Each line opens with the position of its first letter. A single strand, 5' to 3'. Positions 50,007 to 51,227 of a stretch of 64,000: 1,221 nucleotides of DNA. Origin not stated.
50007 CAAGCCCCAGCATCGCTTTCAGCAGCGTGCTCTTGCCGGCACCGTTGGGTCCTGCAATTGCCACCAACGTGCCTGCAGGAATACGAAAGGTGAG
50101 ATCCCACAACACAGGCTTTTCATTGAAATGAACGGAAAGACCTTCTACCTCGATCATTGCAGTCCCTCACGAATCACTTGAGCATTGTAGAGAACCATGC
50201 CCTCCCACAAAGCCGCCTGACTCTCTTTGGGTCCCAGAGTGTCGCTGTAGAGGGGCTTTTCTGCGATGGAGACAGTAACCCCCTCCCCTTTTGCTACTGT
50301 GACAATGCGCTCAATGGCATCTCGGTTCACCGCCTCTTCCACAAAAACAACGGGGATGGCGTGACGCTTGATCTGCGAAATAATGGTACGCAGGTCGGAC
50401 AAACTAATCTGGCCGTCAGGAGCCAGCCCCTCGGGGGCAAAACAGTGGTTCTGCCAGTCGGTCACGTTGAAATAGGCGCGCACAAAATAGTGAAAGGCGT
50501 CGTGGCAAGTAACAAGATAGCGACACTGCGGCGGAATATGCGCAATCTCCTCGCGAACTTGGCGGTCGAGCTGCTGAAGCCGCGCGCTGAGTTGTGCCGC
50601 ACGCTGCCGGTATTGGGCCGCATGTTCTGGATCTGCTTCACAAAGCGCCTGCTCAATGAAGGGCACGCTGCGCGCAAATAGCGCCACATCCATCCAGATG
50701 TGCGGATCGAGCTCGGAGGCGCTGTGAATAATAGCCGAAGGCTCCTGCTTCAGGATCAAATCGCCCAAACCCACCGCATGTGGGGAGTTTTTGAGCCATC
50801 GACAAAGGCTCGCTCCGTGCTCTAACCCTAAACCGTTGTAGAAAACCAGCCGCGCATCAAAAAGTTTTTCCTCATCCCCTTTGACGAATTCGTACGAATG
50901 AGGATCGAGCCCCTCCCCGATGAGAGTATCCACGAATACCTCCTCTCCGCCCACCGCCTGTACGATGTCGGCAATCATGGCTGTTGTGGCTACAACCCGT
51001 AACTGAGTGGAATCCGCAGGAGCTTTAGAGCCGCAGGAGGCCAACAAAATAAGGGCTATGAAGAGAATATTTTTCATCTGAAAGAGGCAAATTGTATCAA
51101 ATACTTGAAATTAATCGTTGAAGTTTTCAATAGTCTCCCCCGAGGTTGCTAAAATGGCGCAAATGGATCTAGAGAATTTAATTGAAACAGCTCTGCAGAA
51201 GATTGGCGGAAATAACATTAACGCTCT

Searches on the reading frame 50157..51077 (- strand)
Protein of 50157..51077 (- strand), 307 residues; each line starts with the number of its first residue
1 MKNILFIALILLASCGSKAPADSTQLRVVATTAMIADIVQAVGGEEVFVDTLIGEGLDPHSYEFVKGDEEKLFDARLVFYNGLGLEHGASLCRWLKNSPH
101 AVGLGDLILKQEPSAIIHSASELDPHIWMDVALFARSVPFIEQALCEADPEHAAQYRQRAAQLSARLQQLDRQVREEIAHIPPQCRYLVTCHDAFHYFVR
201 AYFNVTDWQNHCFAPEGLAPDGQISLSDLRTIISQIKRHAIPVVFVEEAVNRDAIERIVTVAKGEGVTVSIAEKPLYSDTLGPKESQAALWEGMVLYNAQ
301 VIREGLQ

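Call 85: search_protein_families(library=pfam, proteins=[window:50157-51077:-], max_evalue=0.0001)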
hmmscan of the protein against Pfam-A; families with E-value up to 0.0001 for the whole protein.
window:50157-51077:- (307 aa): 1 family
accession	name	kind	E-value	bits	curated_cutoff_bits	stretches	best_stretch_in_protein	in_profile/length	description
PF01297.22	ZnuA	-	2.4e-62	211.3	29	1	28-304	1-262/263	Zinc-uptake complex component A periplasmic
